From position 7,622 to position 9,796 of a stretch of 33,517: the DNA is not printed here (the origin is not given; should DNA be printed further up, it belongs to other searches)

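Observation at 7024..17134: Repeated GT2 plus large membrane protein modules, including an unassigned family of about 600-aa polytopic proteins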

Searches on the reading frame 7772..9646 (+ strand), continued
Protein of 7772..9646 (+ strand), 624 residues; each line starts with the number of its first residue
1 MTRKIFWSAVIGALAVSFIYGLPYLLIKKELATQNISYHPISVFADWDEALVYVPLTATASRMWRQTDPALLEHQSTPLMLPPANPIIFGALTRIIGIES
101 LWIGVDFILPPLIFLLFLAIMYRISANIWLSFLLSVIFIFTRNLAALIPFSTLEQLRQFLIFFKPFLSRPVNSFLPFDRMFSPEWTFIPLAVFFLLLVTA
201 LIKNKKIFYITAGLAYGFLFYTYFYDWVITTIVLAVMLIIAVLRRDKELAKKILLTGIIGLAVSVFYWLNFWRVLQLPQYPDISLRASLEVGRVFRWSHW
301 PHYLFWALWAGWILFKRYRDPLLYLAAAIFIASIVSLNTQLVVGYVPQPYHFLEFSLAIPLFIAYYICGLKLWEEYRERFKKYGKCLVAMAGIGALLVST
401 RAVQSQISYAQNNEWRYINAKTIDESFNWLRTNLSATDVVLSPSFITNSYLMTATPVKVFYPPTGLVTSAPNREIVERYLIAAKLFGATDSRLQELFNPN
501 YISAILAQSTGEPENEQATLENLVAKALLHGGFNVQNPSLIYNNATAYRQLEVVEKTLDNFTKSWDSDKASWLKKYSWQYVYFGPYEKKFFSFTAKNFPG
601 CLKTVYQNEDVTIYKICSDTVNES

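Call 62: find_encoding_contigs(protein=P0232, flank=6000, max_places=2)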
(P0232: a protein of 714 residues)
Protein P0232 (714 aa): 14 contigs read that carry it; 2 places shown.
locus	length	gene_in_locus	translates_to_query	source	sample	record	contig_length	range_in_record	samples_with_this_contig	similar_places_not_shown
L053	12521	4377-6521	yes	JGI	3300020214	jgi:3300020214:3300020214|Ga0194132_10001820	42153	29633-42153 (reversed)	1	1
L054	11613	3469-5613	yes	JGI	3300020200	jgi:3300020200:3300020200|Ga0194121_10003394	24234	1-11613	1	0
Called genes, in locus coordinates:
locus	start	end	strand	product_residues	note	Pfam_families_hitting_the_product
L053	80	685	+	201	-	-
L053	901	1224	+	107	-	-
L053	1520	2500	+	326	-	PF00078:RVT_1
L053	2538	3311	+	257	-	PF00121:TIM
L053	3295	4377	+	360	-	PF00162:PGK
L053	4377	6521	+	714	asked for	PF04138:GtrA_DPMS_TM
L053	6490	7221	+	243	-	PF00535:Glycos_transf_2, PF10111:Glyco_tranf_2_2 (weak), PF13641:Glyco_tranf_2_3 (weak)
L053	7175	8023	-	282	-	PF02475:TRM5-TYW2_MTfase (weak), PF05050:Methyltransf_21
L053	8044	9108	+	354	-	PF00534:Glycos_transf_1, PF13692:Glyco_trans_1_4, PF13524:Glyco_trans_1_2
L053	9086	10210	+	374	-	PF00534:Glycos_transf_1, PF13692:Glyco_trans_1_4, PF13524:Glyco_trans_1_2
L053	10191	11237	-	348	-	PF13439:Glyco_transf_4 (faint), PF00534:Glycos_transf_1, PF13692:Glyco_trans_1_4, PF13524:Glyco_trans_1_2 (weak)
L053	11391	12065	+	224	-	PF13489:Methyltransf_23, PF08241:Methyltransf_11, PF08242:Methyltransf_12 (weak), PF13649:Methyltransf_25 (weak), PF13847:Methyltransf_31 (weak)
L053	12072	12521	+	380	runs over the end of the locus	PF01075:Glyco_transf_9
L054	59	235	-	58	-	-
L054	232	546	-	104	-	PF22296:bAvd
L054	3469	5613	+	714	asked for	PF04138:GtrA_DPMS_TM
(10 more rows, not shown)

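Call 63: find_encoding_contigs(protein=P0144, flank=8000, max_places=2)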
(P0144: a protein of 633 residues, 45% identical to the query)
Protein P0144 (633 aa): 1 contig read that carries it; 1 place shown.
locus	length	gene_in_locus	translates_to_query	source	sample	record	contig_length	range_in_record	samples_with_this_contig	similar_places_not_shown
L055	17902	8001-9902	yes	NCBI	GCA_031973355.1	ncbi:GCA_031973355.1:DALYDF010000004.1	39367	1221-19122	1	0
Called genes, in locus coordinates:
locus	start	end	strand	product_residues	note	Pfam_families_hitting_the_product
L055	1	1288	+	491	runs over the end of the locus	PF03062:MBOAT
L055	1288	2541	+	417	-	PF13472:Lipase_GDSL_2 (faint)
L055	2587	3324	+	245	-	PF13641:Glyco_tranf_2_3 (weak), PF00535:Glycos_transf_2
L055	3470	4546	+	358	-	PF01370:Epimerase, PF04321:RmlD_sub_bind (faint), PF16363:GDP_Man_Dehyd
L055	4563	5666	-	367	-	PF01041:DegT_DnrJ_EryC1, PF00155:Aminotran_1_2, PF00266:Aminotran_5 (weak), PF01053:Cys_Met_Meta_PP (weak), PF01212:Beta_elim_lyase (weak)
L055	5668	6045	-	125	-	PF14667:Polysacc_synt_C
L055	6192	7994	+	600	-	-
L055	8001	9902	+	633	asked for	-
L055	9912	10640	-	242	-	PF00535:Glycos_transf_2, PF10111:Glyco_tranf_2_2 (weak)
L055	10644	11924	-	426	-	PF01593:Amino_oxidase, PF13450:NAD_binding_8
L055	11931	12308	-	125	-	PF01370:Epimerase (weak), PF16363:GDP_Man_Dehyd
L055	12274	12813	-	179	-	-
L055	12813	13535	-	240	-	PF16363:GDP_Man_Dehyd (faint)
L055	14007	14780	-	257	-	-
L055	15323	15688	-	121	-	-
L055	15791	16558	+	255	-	-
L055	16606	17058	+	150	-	PF00534:Glycos_transf_1, PF13692:Glyco_trans_1_4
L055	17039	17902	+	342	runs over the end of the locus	-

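Call 74: list_cluster_members(proteins=[P0145, P0146, P0147, P0150, P0160, P0163, P0181, P0247, P0192, P0250])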
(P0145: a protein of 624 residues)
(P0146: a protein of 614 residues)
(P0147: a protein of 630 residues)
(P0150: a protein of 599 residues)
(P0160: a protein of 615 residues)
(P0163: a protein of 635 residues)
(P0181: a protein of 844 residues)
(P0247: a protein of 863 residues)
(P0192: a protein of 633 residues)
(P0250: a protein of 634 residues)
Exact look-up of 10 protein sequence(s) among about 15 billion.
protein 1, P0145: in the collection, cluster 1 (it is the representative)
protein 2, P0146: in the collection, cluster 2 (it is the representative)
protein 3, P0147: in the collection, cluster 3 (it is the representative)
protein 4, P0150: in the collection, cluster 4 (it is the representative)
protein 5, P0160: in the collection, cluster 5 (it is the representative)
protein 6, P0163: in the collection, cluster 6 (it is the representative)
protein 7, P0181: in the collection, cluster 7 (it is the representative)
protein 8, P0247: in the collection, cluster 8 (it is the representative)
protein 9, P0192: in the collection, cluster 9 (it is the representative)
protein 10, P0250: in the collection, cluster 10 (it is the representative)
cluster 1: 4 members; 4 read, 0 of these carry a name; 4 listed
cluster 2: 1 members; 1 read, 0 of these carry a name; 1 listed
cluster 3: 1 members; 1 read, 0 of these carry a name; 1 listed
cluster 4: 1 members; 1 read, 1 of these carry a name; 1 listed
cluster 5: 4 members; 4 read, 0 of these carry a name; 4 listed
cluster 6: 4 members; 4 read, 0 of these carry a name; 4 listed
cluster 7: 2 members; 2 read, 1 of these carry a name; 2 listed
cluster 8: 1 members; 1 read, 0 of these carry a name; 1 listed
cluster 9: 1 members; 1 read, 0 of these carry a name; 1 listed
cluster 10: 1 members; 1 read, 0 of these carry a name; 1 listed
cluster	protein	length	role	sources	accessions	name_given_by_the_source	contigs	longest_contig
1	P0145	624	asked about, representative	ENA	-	-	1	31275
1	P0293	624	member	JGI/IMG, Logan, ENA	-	-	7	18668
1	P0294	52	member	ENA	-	-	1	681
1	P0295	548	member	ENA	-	-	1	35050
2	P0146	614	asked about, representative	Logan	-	-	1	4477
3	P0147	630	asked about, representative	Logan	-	-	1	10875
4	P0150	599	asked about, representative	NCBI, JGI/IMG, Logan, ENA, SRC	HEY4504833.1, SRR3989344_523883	MAG TPA: hypothetical protein VJI73_03615 [Candidatus Paceibacterota bacterium]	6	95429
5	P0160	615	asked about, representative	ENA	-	-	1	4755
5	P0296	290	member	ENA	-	-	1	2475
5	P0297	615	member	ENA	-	-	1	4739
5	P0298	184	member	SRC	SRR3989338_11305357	-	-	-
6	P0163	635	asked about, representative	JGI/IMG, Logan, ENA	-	-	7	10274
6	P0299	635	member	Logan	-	-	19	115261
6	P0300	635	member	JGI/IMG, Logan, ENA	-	-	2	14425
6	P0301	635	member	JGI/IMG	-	-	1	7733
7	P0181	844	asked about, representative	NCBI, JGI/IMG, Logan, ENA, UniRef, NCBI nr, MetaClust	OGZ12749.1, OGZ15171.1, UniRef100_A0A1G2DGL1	MAG: hypothetical protein A3D67_02985 [Candidatus Lloydbacteria bacterium ... | Glycosyltransferase 2-like domain-containing protein n=2 Tax=Candidatus Lloydiibacteriota ... | \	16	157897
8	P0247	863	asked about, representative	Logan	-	-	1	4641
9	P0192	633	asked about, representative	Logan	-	-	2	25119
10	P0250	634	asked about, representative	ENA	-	-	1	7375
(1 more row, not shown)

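Call 82: find_encoding_contigs(protein=P0181, flank=6000, max_places=1)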
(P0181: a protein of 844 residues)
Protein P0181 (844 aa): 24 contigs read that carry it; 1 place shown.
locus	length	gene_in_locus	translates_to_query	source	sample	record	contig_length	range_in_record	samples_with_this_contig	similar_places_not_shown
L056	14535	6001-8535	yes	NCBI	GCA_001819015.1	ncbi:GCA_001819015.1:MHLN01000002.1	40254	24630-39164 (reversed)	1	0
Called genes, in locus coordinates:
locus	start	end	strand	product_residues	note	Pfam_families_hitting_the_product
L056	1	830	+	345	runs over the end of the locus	PF01073:3Beta_HSD, PF01370:Epimerase, PF02719:Polysacc_synt_2 (weak), PF04321:RmlD_sub_bind, PF16363:GDP_Man_Dehyd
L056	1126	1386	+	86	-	-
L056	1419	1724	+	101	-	-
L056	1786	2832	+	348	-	PF00534:Glycos_transf_1, PF13692:Glyco_trans_1_4, PF13524:Glyco_trans_1_2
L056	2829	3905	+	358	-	PF01073:3Beta_HSD, PF01370:Epimerase, PF02719:Polysacc_synt_2, PF04321:RmlD_sub_bind, PF07993:NAD_binding_4, PF16363:GDP_Man_Dehyd, PF13460:NAD_binding_10 (faint)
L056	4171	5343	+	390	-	PF01041:DegT_DnrJ_EryC1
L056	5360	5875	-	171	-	-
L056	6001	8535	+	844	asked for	PF00535:Glycos_transf_2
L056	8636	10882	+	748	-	PF13439:Glyco_transf_4, PF00534:Glycos_transf_1, PF13692:Glyco_trans_1_4, PF13524:Glyco_trans_1_2, PF13439:Glyco_transf_4, PF20706:GT4-conflict, PF00534:Glycos_transf_1, PF13692:Glyco_trans_1_4, +1 more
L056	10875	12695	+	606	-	-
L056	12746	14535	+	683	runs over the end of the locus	PF01408:GFO_IDH_MocA, PF01266:DAO, PF13450:NAD_binding_8 (faint)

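Call 83: find_encoding_contigs(protein=P0216, flank=6000, max_places=1)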
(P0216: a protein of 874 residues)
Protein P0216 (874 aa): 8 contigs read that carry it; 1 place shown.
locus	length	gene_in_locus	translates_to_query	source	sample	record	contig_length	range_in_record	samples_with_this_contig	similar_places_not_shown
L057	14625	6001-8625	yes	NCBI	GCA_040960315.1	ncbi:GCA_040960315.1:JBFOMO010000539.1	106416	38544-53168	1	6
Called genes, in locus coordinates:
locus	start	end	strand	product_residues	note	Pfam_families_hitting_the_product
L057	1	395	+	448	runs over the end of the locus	PF01041:DegT_DnrJ_EryC1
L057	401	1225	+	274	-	PF00535:Glycos_transf_2, PF10111:Glyco_tranf_2_2 (faint)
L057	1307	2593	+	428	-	PF13231:PMT_2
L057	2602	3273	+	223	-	PF01209:Ubie_methyltran, PF13489:Methyltransf_23, PF07021:MetW (faint), PF13847:Methyltransf_31, PF08241:Methyltransf_11, PF08242:Methyltransf_12, PF13649:Methyltransf_25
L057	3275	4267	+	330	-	PF01522:Polysacc_deac_1, PF10096:DUF2334 (weak)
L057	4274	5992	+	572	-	PF02543:Carbam_trans_N, PF16861:Carbam_trans_C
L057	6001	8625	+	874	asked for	PF00535:Glycos_transf_2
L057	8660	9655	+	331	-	PF01073:3Beta_HSD, PF01370:Epimerase, PF02719:Polysacc_synt_2, PF04321:RmlD_sub_bind, PF05368:NmrA, PF07993:NAD_binding_4, PF13460:NAD_binding_10, PF16363:GDP_Man_Dehyd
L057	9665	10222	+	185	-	PF08645:PNK3P, PF00702:Hydrolase, PF12710:HAD (faint), PF13419:HAD_2, PF13242:Hydrolase_like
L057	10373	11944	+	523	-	PF01467:CTP_transf_like, PF00294:PfkB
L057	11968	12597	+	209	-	PF13580:SIS_2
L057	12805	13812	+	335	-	PF01073:3Beta_HSD, PF01370:Epimerase, PF04321:RmlD_sub_bind, PF05368:NmrA, PF13460:NAD_binding_10, PF16363:GDP_Man_Dehyd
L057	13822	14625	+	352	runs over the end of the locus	PF00676:E1_dh, PF13292:DXP_synthase_N (weak)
